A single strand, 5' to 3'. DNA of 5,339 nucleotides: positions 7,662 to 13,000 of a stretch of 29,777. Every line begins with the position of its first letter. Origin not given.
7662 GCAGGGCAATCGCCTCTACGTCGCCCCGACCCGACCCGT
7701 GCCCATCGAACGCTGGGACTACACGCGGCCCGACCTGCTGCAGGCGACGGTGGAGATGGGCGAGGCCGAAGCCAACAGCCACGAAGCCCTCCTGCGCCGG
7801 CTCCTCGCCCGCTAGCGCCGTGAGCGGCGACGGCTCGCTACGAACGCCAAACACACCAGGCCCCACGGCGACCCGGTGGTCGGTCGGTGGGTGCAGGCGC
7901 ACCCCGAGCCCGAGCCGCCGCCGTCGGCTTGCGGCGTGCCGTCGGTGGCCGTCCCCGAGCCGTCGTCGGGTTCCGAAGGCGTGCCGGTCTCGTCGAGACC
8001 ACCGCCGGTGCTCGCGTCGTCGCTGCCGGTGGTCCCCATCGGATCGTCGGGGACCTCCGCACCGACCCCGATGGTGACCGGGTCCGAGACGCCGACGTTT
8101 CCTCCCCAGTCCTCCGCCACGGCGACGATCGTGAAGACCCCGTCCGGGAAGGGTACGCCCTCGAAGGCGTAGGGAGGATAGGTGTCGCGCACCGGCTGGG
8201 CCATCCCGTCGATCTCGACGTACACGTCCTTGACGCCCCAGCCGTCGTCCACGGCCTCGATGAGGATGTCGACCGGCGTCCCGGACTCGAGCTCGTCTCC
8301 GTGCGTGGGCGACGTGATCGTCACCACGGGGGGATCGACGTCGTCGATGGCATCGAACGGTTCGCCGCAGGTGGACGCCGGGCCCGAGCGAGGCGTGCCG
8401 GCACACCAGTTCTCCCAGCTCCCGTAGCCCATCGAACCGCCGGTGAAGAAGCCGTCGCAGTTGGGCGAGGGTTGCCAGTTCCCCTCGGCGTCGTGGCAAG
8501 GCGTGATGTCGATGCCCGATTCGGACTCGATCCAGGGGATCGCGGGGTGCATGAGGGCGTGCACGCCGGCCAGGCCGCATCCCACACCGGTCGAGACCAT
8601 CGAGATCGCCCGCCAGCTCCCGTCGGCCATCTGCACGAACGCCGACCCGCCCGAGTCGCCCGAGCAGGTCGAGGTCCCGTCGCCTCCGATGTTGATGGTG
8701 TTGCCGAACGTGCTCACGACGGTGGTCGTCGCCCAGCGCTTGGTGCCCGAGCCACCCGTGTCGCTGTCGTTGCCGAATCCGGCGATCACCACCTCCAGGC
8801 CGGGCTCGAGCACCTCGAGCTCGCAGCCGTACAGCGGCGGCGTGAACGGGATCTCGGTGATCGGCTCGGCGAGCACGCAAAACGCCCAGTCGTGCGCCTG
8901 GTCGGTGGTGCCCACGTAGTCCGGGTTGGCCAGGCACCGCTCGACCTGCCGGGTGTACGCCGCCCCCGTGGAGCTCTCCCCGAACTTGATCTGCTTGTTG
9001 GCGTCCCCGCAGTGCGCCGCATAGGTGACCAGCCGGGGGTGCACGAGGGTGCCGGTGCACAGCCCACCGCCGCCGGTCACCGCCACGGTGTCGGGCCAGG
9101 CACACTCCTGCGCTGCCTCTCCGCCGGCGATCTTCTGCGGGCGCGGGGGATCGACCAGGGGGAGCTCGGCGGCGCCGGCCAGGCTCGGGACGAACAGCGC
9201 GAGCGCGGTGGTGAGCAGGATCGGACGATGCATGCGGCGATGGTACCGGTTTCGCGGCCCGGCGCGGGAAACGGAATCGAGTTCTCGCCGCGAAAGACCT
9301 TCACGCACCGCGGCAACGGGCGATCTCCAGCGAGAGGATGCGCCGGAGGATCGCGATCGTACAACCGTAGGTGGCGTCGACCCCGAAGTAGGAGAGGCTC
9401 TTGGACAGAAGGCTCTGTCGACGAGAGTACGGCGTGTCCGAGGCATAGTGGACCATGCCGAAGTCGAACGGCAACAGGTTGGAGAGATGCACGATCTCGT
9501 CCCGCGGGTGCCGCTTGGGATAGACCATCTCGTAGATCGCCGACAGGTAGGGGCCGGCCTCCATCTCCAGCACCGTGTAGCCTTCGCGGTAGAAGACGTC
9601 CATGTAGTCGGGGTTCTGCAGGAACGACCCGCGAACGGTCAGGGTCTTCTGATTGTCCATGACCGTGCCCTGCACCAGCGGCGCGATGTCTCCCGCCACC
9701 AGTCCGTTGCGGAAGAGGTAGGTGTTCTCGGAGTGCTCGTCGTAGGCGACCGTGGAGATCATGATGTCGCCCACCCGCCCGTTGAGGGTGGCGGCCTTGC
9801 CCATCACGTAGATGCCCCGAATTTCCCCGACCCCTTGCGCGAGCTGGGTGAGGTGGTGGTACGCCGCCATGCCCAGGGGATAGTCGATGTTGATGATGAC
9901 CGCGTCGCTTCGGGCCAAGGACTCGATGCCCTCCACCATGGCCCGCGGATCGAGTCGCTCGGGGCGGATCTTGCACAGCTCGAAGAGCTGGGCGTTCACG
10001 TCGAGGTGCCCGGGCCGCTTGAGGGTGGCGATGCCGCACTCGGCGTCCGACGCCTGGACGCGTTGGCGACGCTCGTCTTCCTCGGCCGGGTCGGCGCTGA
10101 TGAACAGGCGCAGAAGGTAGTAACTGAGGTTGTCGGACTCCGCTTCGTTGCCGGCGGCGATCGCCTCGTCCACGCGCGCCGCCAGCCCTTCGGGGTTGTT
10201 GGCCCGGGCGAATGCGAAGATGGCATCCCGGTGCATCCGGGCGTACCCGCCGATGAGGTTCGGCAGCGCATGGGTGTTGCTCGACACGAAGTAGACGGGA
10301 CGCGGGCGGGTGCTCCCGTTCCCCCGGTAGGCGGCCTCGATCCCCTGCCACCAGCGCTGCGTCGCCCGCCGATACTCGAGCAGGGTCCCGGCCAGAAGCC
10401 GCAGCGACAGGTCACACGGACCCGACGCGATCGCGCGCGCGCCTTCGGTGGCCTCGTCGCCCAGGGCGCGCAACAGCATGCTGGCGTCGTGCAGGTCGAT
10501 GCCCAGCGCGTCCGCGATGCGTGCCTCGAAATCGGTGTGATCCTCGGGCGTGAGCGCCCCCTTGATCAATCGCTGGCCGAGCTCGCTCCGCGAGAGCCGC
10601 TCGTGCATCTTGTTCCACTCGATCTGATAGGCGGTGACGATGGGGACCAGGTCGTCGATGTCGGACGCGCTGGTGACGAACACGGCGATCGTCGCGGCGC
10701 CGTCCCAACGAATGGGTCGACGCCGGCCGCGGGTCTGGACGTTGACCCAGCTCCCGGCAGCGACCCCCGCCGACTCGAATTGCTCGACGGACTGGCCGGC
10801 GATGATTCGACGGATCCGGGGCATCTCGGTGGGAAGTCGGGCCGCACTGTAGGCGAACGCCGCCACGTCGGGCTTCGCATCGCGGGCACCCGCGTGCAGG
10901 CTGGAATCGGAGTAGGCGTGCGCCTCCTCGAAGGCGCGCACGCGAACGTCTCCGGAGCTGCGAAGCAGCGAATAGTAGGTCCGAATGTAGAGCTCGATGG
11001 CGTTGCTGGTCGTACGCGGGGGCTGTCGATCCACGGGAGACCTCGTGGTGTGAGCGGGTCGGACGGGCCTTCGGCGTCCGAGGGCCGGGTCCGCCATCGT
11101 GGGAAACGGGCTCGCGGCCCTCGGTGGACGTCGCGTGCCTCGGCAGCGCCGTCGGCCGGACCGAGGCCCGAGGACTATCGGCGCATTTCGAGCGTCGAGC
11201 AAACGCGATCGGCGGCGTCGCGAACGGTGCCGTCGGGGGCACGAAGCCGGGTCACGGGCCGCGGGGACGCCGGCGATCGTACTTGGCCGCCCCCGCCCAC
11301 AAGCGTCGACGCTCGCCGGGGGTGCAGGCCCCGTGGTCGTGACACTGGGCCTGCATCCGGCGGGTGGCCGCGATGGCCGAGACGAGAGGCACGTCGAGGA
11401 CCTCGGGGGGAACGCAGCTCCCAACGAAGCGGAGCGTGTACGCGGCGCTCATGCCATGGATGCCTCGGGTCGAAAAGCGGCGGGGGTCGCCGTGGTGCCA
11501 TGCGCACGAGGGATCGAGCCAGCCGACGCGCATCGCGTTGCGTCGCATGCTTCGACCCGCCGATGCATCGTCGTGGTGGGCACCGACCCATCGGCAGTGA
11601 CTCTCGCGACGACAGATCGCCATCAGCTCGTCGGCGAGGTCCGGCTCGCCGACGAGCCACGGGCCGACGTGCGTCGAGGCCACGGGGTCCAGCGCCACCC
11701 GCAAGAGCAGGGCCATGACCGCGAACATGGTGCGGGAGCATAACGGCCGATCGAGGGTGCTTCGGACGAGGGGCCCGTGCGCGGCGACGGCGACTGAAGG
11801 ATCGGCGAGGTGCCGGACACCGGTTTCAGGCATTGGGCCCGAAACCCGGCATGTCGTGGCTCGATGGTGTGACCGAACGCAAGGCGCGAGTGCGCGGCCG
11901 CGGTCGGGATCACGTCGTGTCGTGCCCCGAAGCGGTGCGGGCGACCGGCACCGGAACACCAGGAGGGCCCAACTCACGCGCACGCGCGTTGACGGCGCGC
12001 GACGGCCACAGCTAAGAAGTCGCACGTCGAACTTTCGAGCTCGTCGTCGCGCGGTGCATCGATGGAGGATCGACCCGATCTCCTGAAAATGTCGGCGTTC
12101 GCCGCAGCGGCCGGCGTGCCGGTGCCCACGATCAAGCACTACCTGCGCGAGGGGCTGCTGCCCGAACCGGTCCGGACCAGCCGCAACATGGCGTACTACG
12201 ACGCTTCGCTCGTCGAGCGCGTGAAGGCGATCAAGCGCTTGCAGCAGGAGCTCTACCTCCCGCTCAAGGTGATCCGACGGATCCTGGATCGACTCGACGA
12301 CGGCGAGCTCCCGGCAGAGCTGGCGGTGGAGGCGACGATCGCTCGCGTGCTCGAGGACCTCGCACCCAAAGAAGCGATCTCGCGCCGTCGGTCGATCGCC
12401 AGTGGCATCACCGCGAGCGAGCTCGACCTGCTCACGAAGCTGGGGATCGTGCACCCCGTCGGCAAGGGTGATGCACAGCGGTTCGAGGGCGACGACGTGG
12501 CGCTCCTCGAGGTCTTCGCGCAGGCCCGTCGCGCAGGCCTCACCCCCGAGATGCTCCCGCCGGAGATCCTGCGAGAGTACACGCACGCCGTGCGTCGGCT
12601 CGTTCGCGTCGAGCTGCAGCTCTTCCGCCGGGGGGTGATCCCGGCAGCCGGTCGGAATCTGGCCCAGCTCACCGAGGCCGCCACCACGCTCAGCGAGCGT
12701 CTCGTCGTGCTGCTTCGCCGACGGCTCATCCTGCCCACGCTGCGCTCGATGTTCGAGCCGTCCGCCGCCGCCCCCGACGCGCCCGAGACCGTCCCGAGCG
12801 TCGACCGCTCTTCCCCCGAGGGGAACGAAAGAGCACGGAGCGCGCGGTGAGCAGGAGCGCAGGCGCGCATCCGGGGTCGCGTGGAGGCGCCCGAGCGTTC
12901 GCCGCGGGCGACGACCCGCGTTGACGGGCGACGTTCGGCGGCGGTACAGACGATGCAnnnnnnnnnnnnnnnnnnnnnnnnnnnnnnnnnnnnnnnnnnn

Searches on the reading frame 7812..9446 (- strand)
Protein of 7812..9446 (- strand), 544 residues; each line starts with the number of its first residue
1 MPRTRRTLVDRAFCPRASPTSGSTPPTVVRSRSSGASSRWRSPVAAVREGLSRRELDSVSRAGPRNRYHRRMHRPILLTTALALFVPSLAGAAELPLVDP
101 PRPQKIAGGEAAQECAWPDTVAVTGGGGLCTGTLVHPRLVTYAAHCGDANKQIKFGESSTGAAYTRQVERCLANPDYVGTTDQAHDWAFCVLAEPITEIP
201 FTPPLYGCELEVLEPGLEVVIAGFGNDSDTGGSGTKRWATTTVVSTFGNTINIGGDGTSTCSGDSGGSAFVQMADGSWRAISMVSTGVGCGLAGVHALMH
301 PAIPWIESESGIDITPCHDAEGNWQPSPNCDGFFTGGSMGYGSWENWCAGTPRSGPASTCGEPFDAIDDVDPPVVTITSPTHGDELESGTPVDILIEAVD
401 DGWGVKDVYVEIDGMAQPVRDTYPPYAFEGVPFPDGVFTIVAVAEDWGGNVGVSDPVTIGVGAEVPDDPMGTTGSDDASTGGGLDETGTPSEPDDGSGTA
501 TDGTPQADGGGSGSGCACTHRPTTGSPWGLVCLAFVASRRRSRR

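Call 17: search_protein_families(library=pfam, proteins=[window:7812-9446:-], max_evalue=0.001)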
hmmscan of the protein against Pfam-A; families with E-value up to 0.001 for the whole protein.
window:7812-9446:- (544 aa): 2 families
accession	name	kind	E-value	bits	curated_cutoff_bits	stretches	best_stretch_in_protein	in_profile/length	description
PF00089.32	Trypsin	-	1.7e-19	71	20.6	1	106-306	1-220/220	Trypsin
PF17957.7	Big_7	-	2.3e-07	31.8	24.1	1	373-429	1-55/70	Bacterial Ig domain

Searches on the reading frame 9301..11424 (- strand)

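Call 16: search_protein_families(library=pfam, proteins=[window:9301-11424:-], max_evalue=0.001)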
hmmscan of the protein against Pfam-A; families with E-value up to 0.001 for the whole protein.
window:9301-11424:- (707 aa): 1 family
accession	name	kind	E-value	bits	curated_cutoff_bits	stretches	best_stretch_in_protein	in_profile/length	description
PF21850.2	DUF6909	-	2.7e-205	683.2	27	1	162-698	1-535/535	Family of unknown function (DUF6909)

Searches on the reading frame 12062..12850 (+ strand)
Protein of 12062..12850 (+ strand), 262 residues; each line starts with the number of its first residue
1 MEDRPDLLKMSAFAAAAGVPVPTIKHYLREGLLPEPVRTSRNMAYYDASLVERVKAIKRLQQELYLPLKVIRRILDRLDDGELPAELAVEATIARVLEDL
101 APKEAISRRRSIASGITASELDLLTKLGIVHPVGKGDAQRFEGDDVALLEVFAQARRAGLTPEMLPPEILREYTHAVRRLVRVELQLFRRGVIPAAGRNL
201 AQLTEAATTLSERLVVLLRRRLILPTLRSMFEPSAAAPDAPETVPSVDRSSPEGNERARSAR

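Call 16: search_protein_families(library=pfam, proteins=[window:12062-12850:+], max_evalue=0.001)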
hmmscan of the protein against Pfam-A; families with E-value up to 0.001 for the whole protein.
window:12062-12850:+ (262 aa): 3 families
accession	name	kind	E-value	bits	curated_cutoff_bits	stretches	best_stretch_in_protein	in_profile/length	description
PF13411.12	MerR_1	-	3e-20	72.5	21.6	1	9-77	2-68/69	MerR HTH family regulatory protein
PF00376.29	MerR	-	3.3e-09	36.9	28.2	1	10-46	2-38/38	MerR family regulatory protein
PF13591.12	MerR_2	-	4.1e-05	23.7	29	0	30-80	23-71/84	MerR HTH family regulatory protein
